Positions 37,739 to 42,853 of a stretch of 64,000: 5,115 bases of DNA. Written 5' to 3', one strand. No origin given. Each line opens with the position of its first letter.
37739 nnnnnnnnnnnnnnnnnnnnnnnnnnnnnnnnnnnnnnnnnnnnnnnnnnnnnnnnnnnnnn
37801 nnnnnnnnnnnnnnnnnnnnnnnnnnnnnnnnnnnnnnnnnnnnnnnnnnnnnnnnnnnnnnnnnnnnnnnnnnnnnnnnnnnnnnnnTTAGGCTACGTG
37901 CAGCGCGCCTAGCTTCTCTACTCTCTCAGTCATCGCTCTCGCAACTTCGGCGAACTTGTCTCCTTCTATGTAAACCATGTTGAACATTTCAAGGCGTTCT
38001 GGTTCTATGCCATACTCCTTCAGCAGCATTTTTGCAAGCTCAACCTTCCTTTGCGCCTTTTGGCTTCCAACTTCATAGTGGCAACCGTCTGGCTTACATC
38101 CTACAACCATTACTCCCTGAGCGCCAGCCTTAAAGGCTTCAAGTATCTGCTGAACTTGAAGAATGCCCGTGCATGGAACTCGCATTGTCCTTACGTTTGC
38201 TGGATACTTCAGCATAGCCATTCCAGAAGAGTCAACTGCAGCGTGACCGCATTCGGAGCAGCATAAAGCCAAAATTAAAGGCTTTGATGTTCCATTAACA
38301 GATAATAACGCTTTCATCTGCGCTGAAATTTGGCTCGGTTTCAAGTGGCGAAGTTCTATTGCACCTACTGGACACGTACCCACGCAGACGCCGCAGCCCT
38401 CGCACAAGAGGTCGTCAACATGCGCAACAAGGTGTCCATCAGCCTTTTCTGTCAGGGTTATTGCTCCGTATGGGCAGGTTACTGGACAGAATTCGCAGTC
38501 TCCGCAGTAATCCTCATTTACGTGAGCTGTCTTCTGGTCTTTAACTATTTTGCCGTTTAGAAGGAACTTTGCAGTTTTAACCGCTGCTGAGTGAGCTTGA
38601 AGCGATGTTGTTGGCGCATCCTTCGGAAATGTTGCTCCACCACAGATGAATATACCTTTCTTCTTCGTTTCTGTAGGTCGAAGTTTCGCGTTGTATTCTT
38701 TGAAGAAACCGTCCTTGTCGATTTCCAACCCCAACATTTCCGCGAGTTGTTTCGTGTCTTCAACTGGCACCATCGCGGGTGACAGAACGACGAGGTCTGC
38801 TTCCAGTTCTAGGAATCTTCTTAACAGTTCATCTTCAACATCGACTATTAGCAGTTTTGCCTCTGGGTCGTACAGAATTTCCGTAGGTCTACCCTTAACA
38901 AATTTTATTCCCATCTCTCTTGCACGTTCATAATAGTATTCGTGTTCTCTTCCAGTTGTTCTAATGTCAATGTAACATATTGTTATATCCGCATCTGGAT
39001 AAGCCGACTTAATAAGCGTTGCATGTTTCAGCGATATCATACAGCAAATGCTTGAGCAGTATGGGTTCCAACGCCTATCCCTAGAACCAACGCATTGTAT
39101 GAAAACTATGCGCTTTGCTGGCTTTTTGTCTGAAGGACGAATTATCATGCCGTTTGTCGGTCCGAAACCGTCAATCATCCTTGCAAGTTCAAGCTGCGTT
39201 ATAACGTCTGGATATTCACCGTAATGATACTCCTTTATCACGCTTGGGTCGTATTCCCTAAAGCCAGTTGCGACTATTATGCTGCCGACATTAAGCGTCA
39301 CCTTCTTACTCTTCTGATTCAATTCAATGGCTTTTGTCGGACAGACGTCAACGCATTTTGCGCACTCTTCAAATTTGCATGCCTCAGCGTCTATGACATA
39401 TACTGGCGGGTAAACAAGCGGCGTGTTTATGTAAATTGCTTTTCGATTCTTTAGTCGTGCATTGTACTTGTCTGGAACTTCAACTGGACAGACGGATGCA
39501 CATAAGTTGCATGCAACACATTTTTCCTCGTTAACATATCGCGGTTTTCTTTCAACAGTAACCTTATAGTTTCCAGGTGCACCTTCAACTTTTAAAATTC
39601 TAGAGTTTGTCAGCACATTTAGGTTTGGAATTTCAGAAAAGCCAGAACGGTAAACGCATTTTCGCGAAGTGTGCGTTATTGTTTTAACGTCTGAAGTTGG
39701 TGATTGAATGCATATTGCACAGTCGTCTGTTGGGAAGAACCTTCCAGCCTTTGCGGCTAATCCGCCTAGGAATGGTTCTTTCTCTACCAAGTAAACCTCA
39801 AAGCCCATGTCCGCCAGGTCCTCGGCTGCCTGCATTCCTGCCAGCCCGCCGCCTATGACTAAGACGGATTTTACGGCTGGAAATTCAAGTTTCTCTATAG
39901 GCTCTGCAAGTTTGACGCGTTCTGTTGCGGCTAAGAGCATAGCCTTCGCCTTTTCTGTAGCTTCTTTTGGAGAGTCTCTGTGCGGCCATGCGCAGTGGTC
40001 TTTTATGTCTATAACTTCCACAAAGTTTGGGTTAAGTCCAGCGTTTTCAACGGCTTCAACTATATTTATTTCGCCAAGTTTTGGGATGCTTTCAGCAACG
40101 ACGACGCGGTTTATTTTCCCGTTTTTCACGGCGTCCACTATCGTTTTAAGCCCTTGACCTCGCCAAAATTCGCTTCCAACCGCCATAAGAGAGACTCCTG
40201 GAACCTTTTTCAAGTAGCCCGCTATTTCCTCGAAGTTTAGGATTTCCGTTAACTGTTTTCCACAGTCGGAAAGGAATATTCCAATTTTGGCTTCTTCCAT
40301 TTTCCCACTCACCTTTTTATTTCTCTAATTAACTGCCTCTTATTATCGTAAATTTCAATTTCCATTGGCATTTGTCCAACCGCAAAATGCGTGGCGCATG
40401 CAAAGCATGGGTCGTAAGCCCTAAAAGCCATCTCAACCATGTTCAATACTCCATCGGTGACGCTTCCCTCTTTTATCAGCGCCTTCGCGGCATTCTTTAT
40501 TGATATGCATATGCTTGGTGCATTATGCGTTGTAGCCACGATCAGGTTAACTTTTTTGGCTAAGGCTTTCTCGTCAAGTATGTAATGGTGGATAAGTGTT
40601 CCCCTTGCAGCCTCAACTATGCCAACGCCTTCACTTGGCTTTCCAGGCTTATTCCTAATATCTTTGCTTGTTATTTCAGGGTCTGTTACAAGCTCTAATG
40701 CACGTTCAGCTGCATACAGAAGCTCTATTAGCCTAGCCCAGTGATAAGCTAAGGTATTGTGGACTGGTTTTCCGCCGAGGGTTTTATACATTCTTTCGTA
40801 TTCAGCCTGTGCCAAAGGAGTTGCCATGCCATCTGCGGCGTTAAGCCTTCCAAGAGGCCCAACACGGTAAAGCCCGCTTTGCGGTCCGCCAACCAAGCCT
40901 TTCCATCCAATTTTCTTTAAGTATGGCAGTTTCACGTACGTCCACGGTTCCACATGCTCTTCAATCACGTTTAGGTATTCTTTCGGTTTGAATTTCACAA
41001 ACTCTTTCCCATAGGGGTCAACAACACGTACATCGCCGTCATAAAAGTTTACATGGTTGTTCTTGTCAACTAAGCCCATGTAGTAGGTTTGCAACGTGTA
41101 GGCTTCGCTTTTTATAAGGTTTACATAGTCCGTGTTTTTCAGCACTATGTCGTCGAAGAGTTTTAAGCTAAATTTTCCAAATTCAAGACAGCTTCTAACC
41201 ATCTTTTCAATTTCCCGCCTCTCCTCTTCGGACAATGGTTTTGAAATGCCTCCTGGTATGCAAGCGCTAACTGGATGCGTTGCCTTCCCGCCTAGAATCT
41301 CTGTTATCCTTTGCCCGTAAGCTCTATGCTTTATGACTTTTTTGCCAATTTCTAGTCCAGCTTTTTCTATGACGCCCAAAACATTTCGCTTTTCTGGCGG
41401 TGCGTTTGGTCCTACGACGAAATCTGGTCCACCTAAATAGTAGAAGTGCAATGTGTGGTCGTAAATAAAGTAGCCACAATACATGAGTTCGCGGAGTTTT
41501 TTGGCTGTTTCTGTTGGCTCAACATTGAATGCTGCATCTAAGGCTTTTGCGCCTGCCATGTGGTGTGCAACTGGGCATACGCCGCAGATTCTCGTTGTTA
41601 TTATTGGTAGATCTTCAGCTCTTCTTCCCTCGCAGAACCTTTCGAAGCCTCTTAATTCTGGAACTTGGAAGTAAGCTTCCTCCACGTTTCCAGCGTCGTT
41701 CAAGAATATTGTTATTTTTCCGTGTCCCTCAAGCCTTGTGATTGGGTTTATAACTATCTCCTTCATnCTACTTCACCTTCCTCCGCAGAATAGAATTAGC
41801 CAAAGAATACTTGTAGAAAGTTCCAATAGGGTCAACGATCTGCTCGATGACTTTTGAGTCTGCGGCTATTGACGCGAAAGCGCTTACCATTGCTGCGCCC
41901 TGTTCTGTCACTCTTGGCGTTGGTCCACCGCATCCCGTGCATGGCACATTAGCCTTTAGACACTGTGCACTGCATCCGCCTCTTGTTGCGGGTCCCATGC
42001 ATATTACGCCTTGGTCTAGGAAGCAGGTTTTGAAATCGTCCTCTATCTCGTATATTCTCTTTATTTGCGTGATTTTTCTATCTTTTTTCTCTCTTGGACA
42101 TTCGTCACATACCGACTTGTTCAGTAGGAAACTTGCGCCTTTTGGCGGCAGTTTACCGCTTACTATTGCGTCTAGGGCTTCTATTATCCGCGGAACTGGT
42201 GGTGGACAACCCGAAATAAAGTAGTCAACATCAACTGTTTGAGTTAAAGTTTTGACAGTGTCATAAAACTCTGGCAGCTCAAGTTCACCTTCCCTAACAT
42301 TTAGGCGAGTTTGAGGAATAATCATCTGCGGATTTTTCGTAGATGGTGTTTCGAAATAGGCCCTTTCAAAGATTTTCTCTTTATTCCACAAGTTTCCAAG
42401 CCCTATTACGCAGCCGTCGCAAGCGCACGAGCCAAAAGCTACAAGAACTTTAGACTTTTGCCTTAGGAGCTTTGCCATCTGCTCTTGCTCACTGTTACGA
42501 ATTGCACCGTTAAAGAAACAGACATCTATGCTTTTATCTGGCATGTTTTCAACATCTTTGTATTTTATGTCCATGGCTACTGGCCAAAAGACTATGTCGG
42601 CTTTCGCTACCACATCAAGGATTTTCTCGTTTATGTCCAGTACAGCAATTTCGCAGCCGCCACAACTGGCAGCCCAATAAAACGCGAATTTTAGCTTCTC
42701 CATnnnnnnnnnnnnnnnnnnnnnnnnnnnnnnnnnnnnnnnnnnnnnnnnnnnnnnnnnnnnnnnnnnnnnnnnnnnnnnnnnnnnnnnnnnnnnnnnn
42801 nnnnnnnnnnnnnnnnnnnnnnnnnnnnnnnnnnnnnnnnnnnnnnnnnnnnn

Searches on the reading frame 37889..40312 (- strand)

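Call 71: search_protein_families(library=pfam, proteins=[window:37889-40312:-], max_evalue=0.00001)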
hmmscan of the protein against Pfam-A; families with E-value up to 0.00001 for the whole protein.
window:37889-40312:- (807 aa): 14 families
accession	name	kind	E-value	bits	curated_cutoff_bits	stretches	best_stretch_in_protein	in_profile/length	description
PF02662.21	FlpD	-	6.3e-41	139.7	22.3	1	680-802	1-123/123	Methyl-viologen-reducing hydrogenase, delta subunit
PF00037.32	Fer4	-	2e-16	59.5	21.1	1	259-279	2-22/24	4Fe-4S binding domain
PF12837.12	Fer4_6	-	3.3e-15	55.6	25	0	629-652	1-24/24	4Fe-4S binding domain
PF07992.20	Pyr_redox_2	-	3.1e-13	50.2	26.1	1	149-359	2-117/291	Pyridine nucleotide-disulphide oxidoreductase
PF12838.12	Fer4_7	-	7e-13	49.3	27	1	603-651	2-52/52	4Fe-4S dicluster domain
PF13484.11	Fer4_16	-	1.7e-12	48.4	30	0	316-334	4-21/66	4Fe-4S double cluster binding domain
PF14697.11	Fer4_21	-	2.6e-12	47.1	35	1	596-654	1-59/59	4Fe-4S dicluster domain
PF13237.11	Fer4_10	-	3.9e-10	39.9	25.5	0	306-337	3-34/53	4Fe-4S dicluster domain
PF12831.13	FAD_oxidored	-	5.9e-09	36.1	27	1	150-191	2-43/416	FAD dependent oxidoreductase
PF13187.11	Fer4_9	-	1.3e-08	35.1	27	1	264-329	1-52/52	4Fe-4S dicluster domain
PF13534.11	Fer4_17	-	8.2e-08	33.1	22.2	0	637-689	2-50/61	4Fe-4S dicluster domain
PF25160.1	LdpA_Fe-S-bd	-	3.9e-07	30.2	27.6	0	609-655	9-46/49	LdpA Fe-S cluster-binding domain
PF13450.12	NAD_binding_8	-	1.1e-06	29.2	21.9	1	152-188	1-37/68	NAD(P)-binding Rossmann-like domain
PF00890.30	FAD_binding_2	-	2.3e-06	27.5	20.4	1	150-189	2-41/414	FAD binding domain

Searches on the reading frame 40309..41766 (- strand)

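Call 71: search_protein_families(library=pfam, proteins=[window:40309-41766:-], max_evalue=0.00001)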
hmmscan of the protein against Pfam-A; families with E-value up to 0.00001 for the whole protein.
window:40309-41766:- (485 aa): 1 family
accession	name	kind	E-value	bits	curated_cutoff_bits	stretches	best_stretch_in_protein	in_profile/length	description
PF00374.24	NiFeSe_Hases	-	3.2e-36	125.8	25.8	2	39-117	1-79/508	Nickel-dependent hydrogenase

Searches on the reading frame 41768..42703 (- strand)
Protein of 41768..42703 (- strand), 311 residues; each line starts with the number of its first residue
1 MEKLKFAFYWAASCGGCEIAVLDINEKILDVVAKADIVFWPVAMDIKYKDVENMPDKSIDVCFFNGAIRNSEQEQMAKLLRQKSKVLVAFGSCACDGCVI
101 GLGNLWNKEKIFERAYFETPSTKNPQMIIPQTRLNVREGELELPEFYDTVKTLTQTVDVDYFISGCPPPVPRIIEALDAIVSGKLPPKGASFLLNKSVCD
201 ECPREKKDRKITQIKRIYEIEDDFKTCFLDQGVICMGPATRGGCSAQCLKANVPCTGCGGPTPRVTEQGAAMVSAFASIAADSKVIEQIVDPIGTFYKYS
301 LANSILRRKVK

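Call 71: search_protein_families(library=pfam, proteins=[window:41768-42703:-], max_evalue=0.00001)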
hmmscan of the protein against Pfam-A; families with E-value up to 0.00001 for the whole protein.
window:41768-42703:- (311 aa): 1 family
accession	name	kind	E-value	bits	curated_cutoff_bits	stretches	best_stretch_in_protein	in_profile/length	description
PF01058.29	Oxidored_q6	-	5e-23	81.7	27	1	14-179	1-127/128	NADH ubiquinone oxidoreductase, 20 Kd subunit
